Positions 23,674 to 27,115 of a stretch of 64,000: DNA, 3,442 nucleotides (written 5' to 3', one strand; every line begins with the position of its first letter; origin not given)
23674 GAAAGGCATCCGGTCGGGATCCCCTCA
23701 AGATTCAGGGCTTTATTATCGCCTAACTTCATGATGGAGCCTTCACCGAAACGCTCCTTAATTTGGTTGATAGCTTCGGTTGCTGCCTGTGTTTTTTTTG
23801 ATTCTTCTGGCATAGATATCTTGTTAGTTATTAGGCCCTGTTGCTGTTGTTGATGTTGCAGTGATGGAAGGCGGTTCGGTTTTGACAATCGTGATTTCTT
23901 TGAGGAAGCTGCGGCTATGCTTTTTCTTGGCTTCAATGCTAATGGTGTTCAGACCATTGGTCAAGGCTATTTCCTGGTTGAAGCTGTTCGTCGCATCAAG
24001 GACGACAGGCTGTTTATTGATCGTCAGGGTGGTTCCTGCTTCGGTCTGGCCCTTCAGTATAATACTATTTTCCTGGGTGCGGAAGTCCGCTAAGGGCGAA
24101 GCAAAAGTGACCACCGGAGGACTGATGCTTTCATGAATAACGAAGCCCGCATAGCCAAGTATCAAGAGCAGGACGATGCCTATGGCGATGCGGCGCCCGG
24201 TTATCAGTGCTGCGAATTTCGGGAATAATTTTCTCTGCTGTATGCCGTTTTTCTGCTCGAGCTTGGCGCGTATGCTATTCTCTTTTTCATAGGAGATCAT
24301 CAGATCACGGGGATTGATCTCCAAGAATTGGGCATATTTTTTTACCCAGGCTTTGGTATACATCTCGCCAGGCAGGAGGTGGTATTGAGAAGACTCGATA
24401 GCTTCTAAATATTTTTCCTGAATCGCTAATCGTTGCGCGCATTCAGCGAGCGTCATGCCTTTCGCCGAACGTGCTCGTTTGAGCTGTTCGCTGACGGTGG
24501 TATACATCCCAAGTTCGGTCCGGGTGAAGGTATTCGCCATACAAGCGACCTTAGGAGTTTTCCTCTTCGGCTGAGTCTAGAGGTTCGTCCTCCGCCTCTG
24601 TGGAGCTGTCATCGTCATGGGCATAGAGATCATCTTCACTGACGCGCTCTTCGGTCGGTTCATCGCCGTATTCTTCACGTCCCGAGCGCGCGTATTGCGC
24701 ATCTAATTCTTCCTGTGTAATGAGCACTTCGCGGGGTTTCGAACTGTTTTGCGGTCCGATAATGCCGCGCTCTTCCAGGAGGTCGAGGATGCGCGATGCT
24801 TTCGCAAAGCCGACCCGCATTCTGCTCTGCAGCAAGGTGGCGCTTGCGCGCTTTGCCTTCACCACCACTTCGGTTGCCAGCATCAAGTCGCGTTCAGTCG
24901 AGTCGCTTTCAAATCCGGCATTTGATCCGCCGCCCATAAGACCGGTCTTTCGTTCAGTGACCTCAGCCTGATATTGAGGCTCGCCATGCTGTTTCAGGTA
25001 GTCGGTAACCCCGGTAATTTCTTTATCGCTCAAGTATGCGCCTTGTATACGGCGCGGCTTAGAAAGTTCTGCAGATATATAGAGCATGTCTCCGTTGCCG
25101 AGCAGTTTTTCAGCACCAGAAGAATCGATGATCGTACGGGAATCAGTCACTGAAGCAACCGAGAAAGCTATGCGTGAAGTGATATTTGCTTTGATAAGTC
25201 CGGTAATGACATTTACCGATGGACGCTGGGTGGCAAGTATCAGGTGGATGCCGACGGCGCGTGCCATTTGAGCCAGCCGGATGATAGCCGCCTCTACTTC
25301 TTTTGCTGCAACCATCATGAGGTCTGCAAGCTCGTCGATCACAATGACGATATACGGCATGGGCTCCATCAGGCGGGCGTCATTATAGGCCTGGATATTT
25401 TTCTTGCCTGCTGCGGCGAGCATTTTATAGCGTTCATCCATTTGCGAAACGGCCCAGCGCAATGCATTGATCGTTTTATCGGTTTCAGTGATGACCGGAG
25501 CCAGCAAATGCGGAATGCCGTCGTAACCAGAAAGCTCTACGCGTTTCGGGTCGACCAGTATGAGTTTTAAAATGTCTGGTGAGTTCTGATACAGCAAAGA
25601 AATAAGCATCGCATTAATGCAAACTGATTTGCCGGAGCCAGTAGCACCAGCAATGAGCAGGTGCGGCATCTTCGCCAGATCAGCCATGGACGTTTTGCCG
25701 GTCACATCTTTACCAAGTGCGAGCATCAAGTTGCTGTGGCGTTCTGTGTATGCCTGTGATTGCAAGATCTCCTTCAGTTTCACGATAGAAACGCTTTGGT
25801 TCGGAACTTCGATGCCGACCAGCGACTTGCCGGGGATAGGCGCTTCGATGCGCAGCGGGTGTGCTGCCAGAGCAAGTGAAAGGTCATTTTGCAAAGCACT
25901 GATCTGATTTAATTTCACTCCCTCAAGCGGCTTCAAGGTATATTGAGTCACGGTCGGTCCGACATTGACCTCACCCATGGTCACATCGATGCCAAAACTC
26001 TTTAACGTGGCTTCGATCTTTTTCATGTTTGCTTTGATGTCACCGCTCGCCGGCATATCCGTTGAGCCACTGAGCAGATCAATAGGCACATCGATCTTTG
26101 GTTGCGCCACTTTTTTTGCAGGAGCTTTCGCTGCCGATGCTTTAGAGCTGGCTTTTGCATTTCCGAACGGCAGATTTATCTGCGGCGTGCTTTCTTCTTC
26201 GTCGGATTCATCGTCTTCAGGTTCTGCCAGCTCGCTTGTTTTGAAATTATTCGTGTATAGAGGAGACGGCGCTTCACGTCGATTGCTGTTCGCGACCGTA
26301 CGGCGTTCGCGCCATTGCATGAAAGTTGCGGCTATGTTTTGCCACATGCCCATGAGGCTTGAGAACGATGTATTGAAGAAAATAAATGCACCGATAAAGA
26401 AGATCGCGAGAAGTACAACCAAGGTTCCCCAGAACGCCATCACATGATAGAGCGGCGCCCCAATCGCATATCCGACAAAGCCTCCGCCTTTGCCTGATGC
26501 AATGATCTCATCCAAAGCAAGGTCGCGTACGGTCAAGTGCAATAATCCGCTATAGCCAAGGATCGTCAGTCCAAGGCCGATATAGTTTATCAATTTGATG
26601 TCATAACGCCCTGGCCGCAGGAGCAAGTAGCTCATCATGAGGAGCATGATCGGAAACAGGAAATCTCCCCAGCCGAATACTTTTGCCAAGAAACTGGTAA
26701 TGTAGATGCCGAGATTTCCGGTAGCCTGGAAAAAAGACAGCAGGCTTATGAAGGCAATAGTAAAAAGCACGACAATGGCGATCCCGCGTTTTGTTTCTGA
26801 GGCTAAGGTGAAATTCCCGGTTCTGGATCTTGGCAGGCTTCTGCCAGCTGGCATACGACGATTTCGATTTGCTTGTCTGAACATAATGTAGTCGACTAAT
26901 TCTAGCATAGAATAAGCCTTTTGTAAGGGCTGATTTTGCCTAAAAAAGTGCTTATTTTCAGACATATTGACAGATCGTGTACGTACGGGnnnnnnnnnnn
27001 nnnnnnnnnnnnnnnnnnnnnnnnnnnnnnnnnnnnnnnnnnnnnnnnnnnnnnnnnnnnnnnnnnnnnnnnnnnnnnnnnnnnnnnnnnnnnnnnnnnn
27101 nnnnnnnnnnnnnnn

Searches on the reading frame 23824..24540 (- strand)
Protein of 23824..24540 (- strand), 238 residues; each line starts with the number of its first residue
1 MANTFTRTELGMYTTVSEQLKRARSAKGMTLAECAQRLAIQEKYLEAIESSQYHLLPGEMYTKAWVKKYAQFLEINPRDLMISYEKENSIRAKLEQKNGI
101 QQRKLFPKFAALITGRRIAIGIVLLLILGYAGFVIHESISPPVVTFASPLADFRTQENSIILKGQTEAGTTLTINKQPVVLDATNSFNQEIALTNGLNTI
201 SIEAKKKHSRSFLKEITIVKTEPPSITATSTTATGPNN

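Call 78: search_protein_families(library=pfam, proteins=[window:23824-24540:-], max_evalue=0.00001)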
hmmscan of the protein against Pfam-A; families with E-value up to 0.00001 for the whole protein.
window:23824-24540:- (238 aa): 2 families
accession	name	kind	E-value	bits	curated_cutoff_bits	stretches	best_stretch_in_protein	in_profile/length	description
PF13413.12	HTH_25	-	1.6e-18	66.7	24.6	1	19-79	1-61/62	Helix-turn-helix domain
PF12844.13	HTH_19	-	1.6e-06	28.4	30.2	1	18-81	2-59/64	Helix-turn-helix domain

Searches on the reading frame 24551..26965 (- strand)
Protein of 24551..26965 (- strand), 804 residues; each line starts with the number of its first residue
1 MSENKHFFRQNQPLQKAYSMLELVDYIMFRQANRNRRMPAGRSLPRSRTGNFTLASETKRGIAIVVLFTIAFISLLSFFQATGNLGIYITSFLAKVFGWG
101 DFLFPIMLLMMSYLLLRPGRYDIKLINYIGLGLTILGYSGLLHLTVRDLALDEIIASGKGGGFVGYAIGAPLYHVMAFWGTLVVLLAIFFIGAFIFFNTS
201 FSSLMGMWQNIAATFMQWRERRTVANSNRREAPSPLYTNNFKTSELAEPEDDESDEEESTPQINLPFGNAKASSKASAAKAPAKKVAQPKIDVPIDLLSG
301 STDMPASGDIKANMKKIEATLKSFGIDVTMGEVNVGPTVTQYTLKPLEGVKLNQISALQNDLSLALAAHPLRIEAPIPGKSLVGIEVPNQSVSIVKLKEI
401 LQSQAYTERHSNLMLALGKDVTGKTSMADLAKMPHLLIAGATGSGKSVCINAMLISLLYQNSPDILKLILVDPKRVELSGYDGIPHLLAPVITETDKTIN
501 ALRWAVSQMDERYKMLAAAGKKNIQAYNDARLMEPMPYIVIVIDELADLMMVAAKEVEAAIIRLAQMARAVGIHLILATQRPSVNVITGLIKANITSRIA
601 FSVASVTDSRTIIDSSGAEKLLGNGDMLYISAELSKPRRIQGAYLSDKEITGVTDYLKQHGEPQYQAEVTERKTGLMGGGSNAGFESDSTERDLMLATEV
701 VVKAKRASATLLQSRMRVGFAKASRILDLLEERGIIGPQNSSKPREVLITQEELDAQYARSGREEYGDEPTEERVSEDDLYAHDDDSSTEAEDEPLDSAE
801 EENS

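Call 78: search_protein_families(library=pfam, proteins=[window:24551-26965:-], max_evalue=0.00001)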
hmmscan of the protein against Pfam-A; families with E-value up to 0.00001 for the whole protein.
window:24551-26965:- (804 aa): 4 families
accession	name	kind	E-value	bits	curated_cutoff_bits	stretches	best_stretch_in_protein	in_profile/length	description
PF01580.24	FtsK_SpoIIIE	-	5e-60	203.1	24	1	397-584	2-221/221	FtsK/SpoIIIE family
PF17854.6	FtsK_alpha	-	5.2e-27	94.4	22.9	1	305-389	17-101/101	FtsK alpha domain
PF09397.16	FtsK_gamma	-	7e-19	67.8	30.6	1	697-750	10-63/63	Ftsk gamma domain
PF13491.11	FtsK_4TM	-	2e-12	47.6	23.1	1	81-207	46-169/171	4TM region of DNA translocase FtsK/SpoIIIE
